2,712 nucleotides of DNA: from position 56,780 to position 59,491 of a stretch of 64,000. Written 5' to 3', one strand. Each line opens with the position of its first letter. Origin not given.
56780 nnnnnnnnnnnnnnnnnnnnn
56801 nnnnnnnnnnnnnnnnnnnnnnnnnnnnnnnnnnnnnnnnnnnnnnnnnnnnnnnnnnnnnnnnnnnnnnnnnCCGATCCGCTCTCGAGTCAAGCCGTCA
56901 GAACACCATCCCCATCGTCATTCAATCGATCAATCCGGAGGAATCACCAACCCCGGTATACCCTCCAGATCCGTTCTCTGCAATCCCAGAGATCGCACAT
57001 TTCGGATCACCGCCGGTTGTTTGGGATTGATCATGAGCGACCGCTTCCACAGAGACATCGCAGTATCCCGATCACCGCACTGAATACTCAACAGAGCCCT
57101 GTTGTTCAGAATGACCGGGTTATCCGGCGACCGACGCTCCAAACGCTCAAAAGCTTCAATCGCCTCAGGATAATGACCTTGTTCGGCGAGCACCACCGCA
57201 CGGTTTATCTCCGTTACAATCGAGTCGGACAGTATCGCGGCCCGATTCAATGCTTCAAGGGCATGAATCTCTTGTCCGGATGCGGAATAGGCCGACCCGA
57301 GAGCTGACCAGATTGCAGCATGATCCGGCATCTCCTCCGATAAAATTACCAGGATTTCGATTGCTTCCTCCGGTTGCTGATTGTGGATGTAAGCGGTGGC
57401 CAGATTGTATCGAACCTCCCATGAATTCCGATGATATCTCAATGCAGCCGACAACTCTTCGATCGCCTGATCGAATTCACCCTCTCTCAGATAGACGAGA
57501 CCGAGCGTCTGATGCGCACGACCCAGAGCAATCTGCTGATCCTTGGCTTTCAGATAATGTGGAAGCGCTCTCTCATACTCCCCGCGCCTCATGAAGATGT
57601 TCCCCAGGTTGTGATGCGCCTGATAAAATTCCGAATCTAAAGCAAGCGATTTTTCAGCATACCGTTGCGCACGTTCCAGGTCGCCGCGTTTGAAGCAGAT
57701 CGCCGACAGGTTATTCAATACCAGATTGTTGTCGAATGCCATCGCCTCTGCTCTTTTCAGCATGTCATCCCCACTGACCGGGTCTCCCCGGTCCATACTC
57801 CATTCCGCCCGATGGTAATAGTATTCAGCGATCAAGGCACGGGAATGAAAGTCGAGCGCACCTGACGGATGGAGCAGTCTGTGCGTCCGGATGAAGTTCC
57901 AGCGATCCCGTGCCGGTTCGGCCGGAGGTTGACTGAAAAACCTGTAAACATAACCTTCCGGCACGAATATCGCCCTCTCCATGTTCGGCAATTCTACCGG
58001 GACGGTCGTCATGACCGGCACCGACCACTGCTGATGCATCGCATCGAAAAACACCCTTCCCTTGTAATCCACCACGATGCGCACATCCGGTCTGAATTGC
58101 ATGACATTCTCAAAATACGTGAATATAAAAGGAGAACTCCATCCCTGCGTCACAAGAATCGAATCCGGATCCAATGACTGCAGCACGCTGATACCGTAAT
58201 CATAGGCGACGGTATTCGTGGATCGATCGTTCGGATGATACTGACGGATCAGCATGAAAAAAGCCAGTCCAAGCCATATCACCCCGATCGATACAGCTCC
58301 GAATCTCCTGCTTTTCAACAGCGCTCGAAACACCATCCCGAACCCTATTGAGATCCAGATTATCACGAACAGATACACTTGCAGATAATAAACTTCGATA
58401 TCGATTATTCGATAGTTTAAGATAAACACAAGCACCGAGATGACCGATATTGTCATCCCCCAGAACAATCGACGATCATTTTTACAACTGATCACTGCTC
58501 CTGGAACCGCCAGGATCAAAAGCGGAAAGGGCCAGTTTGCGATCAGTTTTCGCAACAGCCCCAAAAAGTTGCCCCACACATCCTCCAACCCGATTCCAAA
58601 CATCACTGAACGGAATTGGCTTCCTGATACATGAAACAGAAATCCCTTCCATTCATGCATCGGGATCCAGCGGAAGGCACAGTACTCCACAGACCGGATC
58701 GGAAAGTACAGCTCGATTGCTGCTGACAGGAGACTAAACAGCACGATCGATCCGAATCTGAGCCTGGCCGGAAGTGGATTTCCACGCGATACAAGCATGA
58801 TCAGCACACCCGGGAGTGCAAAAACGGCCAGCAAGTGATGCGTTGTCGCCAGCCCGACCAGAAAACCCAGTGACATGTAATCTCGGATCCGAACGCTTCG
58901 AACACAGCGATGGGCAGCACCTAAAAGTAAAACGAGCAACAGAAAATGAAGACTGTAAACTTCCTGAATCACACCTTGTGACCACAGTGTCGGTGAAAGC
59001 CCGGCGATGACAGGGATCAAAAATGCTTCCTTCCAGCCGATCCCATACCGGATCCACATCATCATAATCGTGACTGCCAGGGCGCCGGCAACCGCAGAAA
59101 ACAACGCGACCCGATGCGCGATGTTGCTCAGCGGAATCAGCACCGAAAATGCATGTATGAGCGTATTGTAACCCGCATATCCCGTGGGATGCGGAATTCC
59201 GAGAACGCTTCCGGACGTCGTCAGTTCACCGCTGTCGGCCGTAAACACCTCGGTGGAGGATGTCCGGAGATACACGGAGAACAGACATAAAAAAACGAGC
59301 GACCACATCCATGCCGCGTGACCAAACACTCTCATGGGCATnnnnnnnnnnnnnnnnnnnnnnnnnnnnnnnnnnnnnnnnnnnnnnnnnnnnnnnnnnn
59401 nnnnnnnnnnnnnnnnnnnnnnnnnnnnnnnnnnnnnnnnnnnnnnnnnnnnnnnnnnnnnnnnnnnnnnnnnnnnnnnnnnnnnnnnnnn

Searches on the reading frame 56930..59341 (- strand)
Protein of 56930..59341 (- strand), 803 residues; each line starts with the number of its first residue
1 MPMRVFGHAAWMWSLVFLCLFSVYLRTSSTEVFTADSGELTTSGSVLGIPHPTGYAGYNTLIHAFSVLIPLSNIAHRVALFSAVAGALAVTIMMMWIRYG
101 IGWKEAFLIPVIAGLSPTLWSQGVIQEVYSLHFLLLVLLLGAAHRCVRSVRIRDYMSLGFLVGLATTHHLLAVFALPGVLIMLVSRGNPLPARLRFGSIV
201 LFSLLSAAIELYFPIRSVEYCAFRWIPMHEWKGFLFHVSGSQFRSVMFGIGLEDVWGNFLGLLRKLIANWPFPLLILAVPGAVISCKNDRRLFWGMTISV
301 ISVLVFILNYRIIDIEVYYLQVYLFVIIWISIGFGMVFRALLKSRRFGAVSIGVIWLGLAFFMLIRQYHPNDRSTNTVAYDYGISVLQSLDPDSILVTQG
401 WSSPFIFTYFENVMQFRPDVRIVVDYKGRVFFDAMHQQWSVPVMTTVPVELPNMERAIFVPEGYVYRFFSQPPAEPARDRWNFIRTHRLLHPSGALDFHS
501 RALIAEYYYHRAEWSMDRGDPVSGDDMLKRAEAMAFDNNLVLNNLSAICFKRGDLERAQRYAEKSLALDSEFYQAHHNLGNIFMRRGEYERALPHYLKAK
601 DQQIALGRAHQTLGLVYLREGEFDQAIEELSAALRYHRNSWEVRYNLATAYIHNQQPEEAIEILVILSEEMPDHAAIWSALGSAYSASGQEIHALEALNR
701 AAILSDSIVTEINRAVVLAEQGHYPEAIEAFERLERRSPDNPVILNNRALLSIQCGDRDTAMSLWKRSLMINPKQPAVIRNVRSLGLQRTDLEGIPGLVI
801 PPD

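Call 58: search_protein_families(library=pfam, proteins=[window:56930-59341:-], max_evalue=0.0001)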
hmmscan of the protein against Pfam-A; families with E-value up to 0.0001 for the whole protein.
window:56930-59341:- (803 aa): 23 families
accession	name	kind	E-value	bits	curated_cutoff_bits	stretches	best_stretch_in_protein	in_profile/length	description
PF07719.23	TPR_2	-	1.5e-33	112.6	27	0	574-599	2-27/34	Tetratricopeptide repeat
PF00515.34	TPR_1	-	6.3e-28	95.9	27.8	1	574-599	2-27/34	Tetratricopeptide repeat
PF14559.12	TPR_19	-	4.2e-25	88.3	25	2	618-681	2-65/68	Tetratricopeptide repeat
PF13432.12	TPR_16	-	5.9e-21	75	32.7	2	613-663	3-53/65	Tetratricopeptide repeat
PF13181.12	TPR_8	-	2.1e-19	68.4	25.7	0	608-635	2-29/34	Tetratricopeptide repeat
PF13414.12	TPR_11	-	5.9e-19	67.9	26.8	1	614-651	1-38/42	TPR repeat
PF13431.12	TPR_17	-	8.7e-18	63.5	24.4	0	632-662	4-34/34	Tetratricopeptide repeat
PF13424.12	TPR_12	-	1.2e-17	64.2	30.1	1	574-635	4-73/77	Tetratricopeptide repeat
PF13428.12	TPR_14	-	3.5e-17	61.6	23.5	0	714-749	7-42/44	Tetratricopeptide repeat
PF11028.14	TMEM260-like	-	2.5e-16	60.4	24.2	1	36-186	1-173/179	Protein O-mannosyl-transferase TMEM260-like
PF13176.12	TPR_7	-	1.8e-15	56.1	27.9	0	575-599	1-27/36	Tetratricopeptide repeat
PF07721.20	TPR_4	-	1.4e-11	44.2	27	0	712-733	5-26/26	Tetratricopeptide repeat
PF12895.13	ANAPC3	-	2.3e-09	37.8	27.2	0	611-664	27-79/82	Anaphase-promoting complex, cyclosome, subunit 3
PF13174.12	TPR_6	-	3e-09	37.4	26.3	0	714-740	6-32/33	Tetratricopeptide repeat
PF13374.12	TPR_10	-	4.6e-09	36.4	27.5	0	542-568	5-31/42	Tetratricopeptide repeat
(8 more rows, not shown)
